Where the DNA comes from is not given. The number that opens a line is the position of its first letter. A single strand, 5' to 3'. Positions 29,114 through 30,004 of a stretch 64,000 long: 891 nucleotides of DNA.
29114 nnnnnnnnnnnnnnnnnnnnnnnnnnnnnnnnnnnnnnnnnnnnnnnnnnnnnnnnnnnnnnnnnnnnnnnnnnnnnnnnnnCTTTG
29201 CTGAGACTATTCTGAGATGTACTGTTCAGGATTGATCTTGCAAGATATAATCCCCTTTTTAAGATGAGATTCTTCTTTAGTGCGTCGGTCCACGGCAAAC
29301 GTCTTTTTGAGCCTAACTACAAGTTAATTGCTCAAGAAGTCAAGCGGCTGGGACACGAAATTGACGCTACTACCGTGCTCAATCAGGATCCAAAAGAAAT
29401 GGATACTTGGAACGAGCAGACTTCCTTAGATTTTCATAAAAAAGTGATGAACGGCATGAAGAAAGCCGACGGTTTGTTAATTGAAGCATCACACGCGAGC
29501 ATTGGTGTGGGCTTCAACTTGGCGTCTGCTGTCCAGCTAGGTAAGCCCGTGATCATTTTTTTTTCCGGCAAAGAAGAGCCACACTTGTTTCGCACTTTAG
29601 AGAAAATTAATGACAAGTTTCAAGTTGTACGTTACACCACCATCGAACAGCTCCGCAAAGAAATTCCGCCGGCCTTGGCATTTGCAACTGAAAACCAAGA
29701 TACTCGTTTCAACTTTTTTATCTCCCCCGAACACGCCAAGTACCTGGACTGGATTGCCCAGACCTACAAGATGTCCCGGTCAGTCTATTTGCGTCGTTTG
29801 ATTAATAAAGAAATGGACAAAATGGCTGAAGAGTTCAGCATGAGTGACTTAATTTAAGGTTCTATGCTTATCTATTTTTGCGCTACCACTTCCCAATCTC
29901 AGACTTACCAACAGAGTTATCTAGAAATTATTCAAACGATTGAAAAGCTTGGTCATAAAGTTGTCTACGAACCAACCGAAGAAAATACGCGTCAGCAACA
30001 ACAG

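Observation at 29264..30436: Tandem paralogs: NDT/TIR-like Rossmann domain fused to a C-terminal ribbon-helix-helix module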

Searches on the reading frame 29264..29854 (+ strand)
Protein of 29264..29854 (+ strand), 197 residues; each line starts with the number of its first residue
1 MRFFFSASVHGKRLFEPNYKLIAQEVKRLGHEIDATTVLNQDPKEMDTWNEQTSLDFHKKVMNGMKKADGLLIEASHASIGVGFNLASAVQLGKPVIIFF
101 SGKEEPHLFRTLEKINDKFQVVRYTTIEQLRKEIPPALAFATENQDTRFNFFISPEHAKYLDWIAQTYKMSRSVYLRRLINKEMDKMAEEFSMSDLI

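Call 3: search_protein_families(library=pfam, proteins=[window:29264-29854:+], max_evalue=10)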
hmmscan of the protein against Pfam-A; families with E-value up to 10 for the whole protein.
window:29264-29854:+ (197 aa): 2 families
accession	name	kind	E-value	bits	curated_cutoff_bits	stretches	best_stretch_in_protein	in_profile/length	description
PF05014.21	Nuc_deoxyrib_tr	-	1.7e-05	25.3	28.8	1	13-102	7-99/117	Nucleoside 2-deoxyribosyltransferase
PF21663.2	WipA_Phos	-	0.042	13.7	27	1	64-133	105-170/238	WipA-like, phosphatase domain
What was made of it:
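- On NDT / DNPH1 superfamily (PF05014): The first scores 25.3 bits, just below (call 3).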

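Call 5: search_protein_families(library=ncbifam, proteins=[window:29264-29854:+], max_evalue=10)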
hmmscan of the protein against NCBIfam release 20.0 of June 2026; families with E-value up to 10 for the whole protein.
window:29264-29854:+ (197 aa): 2 families
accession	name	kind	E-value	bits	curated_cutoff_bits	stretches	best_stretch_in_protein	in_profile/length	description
NF050181.1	TA_anti_VapB_Myco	equivalog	0.0022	18.5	60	1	156-196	12-52/72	type II toxin-antitoxin system VapB family antitoxin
TIGR03117.2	cas_csf4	equivalog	0.027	12.6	400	1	120-190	32-103/800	type IV CRISPR-associated DEAD/DEAH-box helicase Csf4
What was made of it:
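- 29699..29815 (+): C-terminal ribbon-helix-helix of the first protein (aa 146-184: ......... strand, helix 155-168, helix from 172). NCBIfam VapB antitoxin model, E 0.002 (call 5).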

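Call 10: find_homologous_proteins(query=window:29264-29854:+, max_evalue=0.001)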
Query window:29264-29854:+ (197 aa): 372 proteins with E <= 0.001 among 522 candidates; the best 120 are listed.
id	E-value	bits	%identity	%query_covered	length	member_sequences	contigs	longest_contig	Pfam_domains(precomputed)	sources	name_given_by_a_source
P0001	2.3e-126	436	100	100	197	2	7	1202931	PF05014.22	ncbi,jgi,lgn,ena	-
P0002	1.1e-110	385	87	100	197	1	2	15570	-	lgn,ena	-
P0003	1.7e-110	385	87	100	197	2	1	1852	-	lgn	-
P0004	1.0e-109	382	87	100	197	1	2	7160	-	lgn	-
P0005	9.6e-109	379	85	100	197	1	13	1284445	-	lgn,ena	-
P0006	1.0e-108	379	85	100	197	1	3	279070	-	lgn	-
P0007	5.5e-108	376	84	100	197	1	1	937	-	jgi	-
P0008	3.4e-107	374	83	100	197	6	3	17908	-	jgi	jgi:hypothetical protein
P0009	3.7e-106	371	84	100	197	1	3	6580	-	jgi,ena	-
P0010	1.1e-104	366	86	96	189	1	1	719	-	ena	-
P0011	2.1e-103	362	80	100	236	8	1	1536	-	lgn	-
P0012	2.0e-100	352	78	100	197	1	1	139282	-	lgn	-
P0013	4.0e-93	328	76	99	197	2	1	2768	-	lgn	-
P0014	6.1e-91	321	73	99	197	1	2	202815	-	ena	-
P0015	1.3e-90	320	70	99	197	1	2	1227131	-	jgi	jgi:hypothetical protein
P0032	5.3e-49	184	45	98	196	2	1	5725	PF05014.22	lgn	-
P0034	1.4e-48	183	46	94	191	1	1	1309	PF05014.22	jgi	jgi:hypothetical protein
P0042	2.5e-42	162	42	96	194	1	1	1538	PF05014.22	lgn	-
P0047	3.2e-40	156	42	90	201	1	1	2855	PF05014.22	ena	-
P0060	7.5e-35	138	38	94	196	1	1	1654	PF05014.22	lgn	-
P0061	1.0e-34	138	38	96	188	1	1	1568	PF05014.22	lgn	-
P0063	1.8e-34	137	39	94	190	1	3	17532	PF05014.22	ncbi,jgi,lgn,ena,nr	ncbi:MAG TPA: nucleoside 2-deoxyribosyltransferase [Candidatus Bathyarchaeia archaeon]|nr:nucleoside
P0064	2.0e-34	137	38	97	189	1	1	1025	PF05014.22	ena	-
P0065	2.1e-34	137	38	93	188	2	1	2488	PF05014.22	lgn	-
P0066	2.9e-34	136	38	96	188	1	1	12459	PF05014.22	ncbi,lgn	ncbi:MAG TPA: nucleoside 2-deoxyribosyltransferase [Patescibacteria group bacterium]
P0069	8.2e-34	135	39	96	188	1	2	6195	PF05014.22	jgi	jgi:hypothetical protein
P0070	1.3e-33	134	39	96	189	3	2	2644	PF05014.22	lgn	-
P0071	2.3e-33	133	38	94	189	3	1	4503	PF05014.22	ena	-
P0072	3.2e-33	133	38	94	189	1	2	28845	PF15891.12,PF05014.22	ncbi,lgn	-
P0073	4.9e-33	132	38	93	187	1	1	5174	PF00368.24,PF05014.22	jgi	jgi:hypothetical protein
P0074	5.0e-33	132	41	93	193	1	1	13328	PF05014.22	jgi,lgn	jgi:hypothetical protein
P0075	6.3e-33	132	37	93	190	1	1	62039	PF05014.22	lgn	-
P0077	1.2e-32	131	37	94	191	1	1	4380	PF05014.22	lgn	-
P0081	3.1e-32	130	39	94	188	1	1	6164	PF05014.22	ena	-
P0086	8.8e-32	128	39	93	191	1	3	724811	PF05014.22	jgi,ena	-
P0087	1.1e-31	128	36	94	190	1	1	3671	PF05014.22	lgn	-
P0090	1.4e-31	127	36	91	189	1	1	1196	PF05014.22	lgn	-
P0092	2.3e-31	127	40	94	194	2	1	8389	PF05014.22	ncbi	-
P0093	2.6e-31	127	38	97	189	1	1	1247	PF05014.22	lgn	-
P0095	3.9e-31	126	39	94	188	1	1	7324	PF05014.22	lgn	-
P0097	6.9e-31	125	36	97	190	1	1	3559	PF05014.22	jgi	jgi:2'-deoxynucleoside 5'-phosphate N-hydrolase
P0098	7.4e-31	125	38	93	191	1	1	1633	PF05014.22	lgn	-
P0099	7.7e-31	125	34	94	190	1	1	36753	PF05014.22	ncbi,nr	ncbi:MAG: hypothetical protein GF381_01035 [Candidatus Pacebacteria bacterium]|nr:hypothetical prote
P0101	1.2e-30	124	35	96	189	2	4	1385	PF05014.22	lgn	-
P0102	1.5e-30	124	35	94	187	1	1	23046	PF05014.22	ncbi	-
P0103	1.9e-30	124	36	98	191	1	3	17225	PF05014.22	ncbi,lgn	-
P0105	2.1e-30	124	42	94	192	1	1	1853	PF05014.22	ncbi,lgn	-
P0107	2.6e-30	123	36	100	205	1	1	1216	PF05014.22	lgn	-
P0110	3.2e-30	123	36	94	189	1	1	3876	PF05014.22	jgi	jgi:nucleoside 2-deoxyribosyltransferase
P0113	6.3e-30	122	37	93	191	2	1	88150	PF05014.22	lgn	-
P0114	7.0e-30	122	36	96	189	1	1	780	PF05014.22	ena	-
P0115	8.2e-30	122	37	93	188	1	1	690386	PF05014.22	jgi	jgi:2'-deoxynucleoside 5'-phosphate N-hydrolase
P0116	1.0e-29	121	37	96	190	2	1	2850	PF05014.22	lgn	-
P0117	1.1e-29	121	37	94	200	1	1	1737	PF05014.22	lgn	-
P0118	1.1e-29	121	39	93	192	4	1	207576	PF05014.22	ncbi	-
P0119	1.5e-29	121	37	93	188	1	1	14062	PF05014.22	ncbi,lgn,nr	ncbi:MAG: hypothetical protein U9O78_03390 [Patescibacteria group bacterium]|nr:hypothetical protein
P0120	1.6e-29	121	35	93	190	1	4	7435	PF05014.22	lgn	-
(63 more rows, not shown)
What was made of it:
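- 372 homologs (call 10).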

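Call 11: search_solved_structures(query=window:29264-29854:+, max_evalue=10, show_alignments=2)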
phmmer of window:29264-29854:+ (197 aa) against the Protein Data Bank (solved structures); distinct sequences matched with E-value up to 10: 36.
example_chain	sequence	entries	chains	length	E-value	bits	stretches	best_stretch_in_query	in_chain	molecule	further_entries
2klh_A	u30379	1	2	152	1.2e-07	34.8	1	3-105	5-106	c-Myc-responsive protein Rcl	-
4fyh_A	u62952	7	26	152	3e-07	33.4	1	3-105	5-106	Deoxyribonucleoside 5'-monophosphate N-glycosidase | 2'-deoxynucleoside 5'-phosphate N-hydrolase 1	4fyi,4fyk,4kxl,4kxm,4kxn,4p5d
2khz_A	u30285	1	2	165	4.3e-07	32.9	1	4-105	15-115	c-Myc-responsive protein Rcl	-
8rpt_B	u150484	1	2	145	0.0015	21.4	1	3-104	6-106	2'-deoxynucleoside 5'-phosphate N-hydrolase 1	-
8rqd_C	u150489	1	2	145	0.0017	21.2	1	3-104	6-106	2'-deoxynucleoside 5'-phosphate N-hydrolase 1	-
8qhr_A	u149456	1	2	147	0.0038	20.1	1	3-104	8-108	2'-deoxynucleoside 5'-phosphate N-hydrolase 1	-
8rps_C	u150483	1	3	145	0.0038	20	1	3-104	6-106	2'-deoxynucleoside 5'-phosphate N-hydrolase 1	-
9da1_A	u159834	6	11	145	0.0038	20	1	3-104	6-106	5-hydroxymethyl-dUMP N-hydrolase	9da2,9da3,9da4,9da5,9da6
8os9_A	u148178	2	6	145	0.0038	20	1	3-104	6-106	2'-deoxynucleoside 5'-phosphate N-hydrolase 1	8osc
8qhq_A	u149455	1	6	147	0.0041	19.9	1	3-104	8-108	2'-deoxynucleoside 5'-phosphate N-hydrolase 1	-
9i3q_A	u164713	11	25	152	0.0043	19.9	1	3-104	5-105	5-hydroxymethyl-dUMP N-hydrolase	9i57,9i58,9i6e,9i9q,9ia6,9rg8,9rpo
4p5e_A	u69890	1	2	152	0.0043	19.8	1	3-104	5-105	2'-deoxynucleoside 5'-phosphate N-hydrolase 1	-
8jx3_H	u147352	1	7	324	0.093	15.5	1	10-120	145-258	alpha hemolysin fused with spy-tag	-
8jx2_H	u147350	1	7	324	0.095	15.5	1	10-120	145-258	alpha hemolysin fused with spy-tag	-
8jx3_A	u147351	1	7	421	0.15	14.9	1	10-120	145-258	alpha hemolysin fused with spy-catcher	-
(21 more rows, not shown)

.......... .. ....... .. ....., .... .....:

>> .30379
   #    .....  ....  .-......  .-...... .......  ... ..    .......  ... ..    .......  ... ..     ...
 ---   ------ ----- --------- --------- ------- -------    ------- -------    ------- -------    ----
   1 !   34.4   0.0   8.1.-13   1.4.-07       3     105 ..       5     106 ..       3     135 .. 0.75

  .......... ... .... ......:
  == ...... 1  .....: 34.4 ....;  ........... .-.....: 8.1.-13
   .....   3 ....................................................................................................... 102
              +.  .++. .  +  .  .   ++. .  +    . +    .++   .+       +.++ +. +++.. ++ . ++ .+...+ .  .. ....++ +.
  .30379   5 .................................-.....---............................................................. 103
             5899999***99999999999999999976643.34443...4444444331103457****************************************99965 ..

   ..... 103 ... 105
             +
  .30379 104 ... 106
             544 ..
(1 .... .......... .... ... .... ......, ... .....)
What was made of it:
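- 29264..29692 (+): N-terminal DNPH1/Rcl-like domain of the first protein (aa 1-143). The catalytic triad positions are F5 / V60 / N85 in place of Tyr / Asp / Glu. HMMER alignment to rat Rcl (call 11).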

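Call 17: find_related_loci(query=A1, collection=genome_contigs, flank=10000)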
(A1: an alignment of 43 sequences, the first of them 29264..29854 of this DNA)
Query A1 (197 aa) in genome_contigs; peptide patterns used: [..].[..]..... (x = any residue, [..] = any of these).
113 stretches matched a pattern; 87 encode a relative of the query (tblastn E <= 1e-3); the best 80 are kept; 80 distinct loci.
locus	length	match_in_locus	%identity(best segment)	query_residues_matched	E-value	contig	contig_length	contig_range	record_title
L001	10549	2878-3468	80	1-197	6e-111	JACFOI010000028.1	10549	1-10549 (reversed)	MAG: Patescibacteria group bacterium isolate BROCD046 NODE_3785_length_10549_cov_8.779588, whole genome shotgun sequence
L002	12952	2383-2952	54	1-190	5e-71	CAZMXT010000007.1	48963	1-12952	MAG TPA_asm: uncultured Pseudomonadales bacterium isolate SRP128246_co1_515 genome assembly, contig: NODE_826_length_489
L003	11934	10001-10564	50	1-189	2e-61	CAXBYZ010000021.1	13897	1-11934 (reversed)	MAG TPA_asm: uncultured bacterium isolate SRR3724644_binner12_Refined_54 genome assembly, contig: ERZ4200978.1470, whole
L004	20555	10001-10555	46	1-185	1e-60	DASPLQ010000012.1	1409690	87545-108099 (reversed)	MAG TPA_asm: Vitreimonas sp. isolate SMAG_U12069 k141_91001, whole genome shotgun sequence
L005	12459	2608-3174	47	1-192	3e-58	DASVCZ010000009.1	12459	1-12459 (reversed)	MAG TPA_asm: Patescibacteria group bacterium isolate SMAG_U2020 k141_615332, whole genome shotgun sequence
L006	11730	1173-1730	45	1-186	2e-57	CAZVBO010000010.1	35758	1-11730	MAG TPA_asm: uncultured Pseudomonadales bacterium isolate SRP304446_co1_134 genome assembly, contig: NODE_774_length_357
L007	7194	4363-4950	45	1-194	1e-56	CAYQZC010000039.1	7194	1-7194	MAG TPA_asm: uncultured Pseudomonadales bacterium isolate SRP292972_co1_124 genome assembly, contig: NODE_4228_length_71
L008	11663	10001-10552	45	1-184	9e-55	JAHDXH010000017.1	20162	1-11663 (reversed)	MAG: Patescibacteria group bacterium isolate PAT3 NODE_3549_length_20162_cov_6.474213, whole genome shotgun sequence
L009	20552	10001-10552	46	1-184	2e-53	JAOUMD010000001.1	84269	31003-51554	MAG: Candidatus Paceibacterota bacterium isolate 8_1_July_SF_Bin25 8_1_July_SF_Bin25_scaffold_57_c1, whole genome shotgu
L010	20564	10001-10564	44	1-189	4e-52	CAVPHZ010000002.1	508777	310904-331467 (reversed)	MAG: Candidatus Chisholmbacteria bacterium isolate MFD09964.bin.1.87 genome assembly, contig: contig_34727, whole genome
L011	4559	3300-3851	45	1-184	7e-52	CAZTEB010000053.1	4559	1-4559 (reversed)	MAG TPA_asm: uncultured Pseudomonadales bacterium isolate SRP334346_co1_115 genome assembly, contig: NODE_14769_length_4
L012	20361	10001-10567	43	1-189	1e-48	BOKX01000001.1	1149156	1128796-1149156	Patescibacteria group bacterium BroJett032 DNA, sequence1, whole genome shotgun sequence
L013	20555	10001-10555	38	1-186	4e-46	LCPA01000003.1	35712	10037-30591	MAG: Microgenomates group bacterium GW2011_GWF2_47_9 UY18_C0003, whole genome shotgun sequence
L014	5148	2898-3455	44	1-186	9e-46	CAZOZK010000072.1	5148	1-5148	MAG TPA_asm: uncultured Pseudomonadales bacterium isolate SRP107338_co1_182 genome assembly, contig: NODE_23522_length_5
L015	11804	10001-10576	42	1-191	4e-44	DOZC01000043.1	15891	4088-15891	MAG TPA_asm: Candidatus Paceibacterota bacterium isolate UBA9650 contig_25599, whole genome shotgun sequence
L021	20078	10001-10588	36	1-197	5e-39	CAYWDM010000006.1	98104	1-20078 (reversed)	MAG TPA_asm: uncultured Pseudomonadales bacterium isolate SRP272421_co4_48 genome assembly, contig: NODE_219_length_9810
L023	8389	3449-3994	40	1-186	4e-38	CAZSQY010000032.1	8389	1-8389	MAG TPA_asm: uncultured Pseudomonadales bacterium isolate SRP319275_co2_305 genome assembly, contig: NODE_8849_length_83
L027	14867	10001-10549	36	1-186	1e-35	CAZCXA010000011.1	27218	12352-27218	MAG TPA_asm: uncultured Pseudomonadales bacterium isolate binchicken_co45_521 genome assembly, contig: NODE_2713_length_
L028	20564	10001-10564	39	1-192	6e-36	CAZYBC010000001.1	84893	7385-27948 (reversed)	MAG TPA_asm: uncultured Pseudomonadales bacterium isolate SRP263991_co1_159 genome assembly, contig: NODE_196_length_848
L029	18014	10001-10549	35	1-186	9e-36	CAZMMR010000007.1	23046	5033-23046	MAG TPA_asm: uncultured Pseudomonadales bacterium isolate SRP141376_co2_351 genome assembly, contig: NODE_4659_length_23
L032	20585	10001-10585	38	1-194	3e-35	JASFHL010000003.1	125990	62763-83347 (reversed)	MAG: Candidatus Woesebacteria bacterium isolate D0608M20metaG_Bin_4550 D0608M20metaG_FD_scaffold_12_c1, whole genome sho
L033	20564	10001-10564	33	1-191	1e-35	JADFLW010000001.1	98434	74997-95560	MAG: Patescibacteria group bacterium isolate B55T1B8 B55T1B8_NODE242, whole genome shotgun sequence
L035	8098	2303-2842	34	1-184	3e-35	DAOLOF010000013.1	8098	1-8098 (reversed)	MAG TPA_asm: Candidatus Woesebacteria bacterium isolate AMR_MDS_4768 NODE_9480_length_8098_cov_3.451573, whole genome sh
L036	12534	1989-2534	36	1-185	9e-35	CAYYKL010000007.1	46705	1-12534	MAG TPA_asm: uncultured Pseudomonadales bacterium isolate SRP192515_co2_10 genome assembly, contig: NODE_466_length_4670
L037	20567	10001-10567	35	1-192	9e-35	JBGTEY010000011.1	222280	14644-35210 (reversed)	MAG: Patescibacteria group bacterium isolate JTS-RE179 k141_3964577, whole genome shotgun sequence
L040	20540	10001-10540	35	1-184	3e-33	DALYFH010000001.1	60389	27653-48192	MAG TPA_asm: Candidatus Woesebacteria bacterium isolate CTOTU14276 NODE_76_length_60389_cov_4.432675, whole genome shotg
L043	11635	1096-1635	34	1-184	4e-33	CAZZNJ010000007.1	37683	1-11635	MAG TPA_asm: uncultured Pseudomonadales bacterium isolate SRP170004_co1_572 genome assembly, contig: NODE_1479_length_37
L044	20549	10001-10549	35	1-186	1e-32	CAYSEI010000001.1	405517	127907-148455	MAG TPA_asm: uncultured Pseudomonadales bacterium isolate SRP141376_co2_362 genome assembly, contig: NODE_9_length_40551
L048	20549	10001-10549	30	1-186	2e-31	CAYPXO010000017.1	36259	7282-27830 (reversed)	MAG TPA_asm: uncultured Pseudomonadales bacterium isolate SRP323688_co1_104 genome assembly, contig: NODE_2115_length_36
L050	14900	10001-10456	40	36-184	2e-30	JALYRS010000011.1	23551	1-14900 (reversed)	MAG: bacterium isolate MDV bin95 SD1455_NODE_206_length_23551_cov_1.029329, whole genome shotgun sequence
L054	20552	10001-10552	33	1-186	1e-29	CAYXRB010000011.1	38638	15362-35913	MAG TPA_asm: uncultured Pseudomonadales bacterium isolate SRP239243_co2_211 genome assembly, contig: NODE_1429_length_38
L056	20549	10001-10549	36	1-184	5e-29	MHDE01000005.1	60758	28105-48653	MAG: Microgenomates group bacterium RIFCSPHIGHO2_01_FULL_45_11 rifcsphigho2_01_scaffold_1589, whole genome shotgun seque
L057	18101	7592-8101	39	22-194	5e-29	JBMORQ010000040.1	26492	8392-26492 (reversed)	MAG: Patescibacteria group bacterium isolate Betzabe_MAG184 MAG184_40, whole genome shotgun sequence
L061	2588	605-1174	33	1-190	5e-28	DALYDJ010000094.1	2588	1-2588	MAG TPA_asm: Candidatus Woesebacteria bacterium isolate CTOTU14224 NODE_12619_length_2588_cov_3.159100, whole genome sho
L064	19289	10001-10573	34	1-190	2e-27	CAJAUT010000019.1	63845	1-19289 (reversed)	uncultured bacterium isolate Loc080925-6m_bin-0061 genome assembly, contig: bin-0061:19/34, whole genome shotgun sequenc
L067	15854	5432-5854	36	34-184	1e-26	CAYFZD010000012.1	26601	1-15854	MAG TPA_asm: uncultured Pseudomonadales bacterium isolate ERP113451_co1_113 genome assembly, contig: NODE_2055_length_26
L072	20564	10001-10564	31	1-192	3e-26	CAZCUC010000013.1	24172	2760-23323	MAG TPA_asm: uncultured Pseudomonadales bacterium isolate SRP286056_co1_428 genome assembly, contig: NODE_2385_length_24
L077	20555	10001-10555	34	1-186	3e-25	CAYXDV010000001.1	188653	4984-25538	MAG TPA_asm: uncultured Gammaproteobacteria bacterium isolate SRP170004_co1_52 genome assembly, contig: NODE_70_length_1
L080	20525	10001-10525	34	1-180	2e-23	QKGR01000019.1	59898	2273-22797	MAG: Candidatus Shapirobacteria bacterium isolate SZUA-533 scaffold_1458, whole genome shotgun sequence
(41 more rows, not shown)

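Call 25: predict_structure(alignment_id=A1)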
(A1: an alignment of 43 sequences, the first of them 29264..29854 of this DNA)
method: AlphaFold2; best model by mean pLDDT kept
length: 197 residues; sequences in the alignment: 43
mean_pLDDT: 88.4   pTM: 0.70
mean pLDDT of the five models: 88.4, 88.2, 87.6, 86.8, 85.9
residues with pLDDT >= 90: 117; 70-90: 64; 50-70: 14; < 50: 2
segments of 3 or more residues with pLDDT < 50: none
pLDDT, mean of each block of 10 residues (from residue 1): 95 95 97 95 92 95 95 94 91 93 84 86 95 96 68 75 88 84 82 58
secondary structure, 60 per line:
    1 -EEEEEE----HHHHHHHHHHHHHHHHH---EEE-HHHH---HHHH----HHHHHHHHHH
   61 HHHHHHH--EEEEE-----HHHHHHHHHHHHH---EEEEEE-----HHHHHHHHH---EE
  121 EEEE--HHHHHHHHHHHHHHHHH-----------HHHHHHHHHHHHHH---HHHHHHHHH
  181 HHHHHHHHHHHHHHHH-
elements in order: E2-7 H12-28 E32-34 H36-39 H43-46 H51-67 E70-74 H80-92 E96-101 H107-115 E119-124 H127-143 H155-168 H172-196
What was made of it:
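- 29264..29857 (+): First gene (winA): 197-aa Glu-less DNPH1/NDT-fold plus RHH protein. AF2 pLDDT 88.4 (call 25).
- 29699..29815 (+): Secondary structure from the model (call 25).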
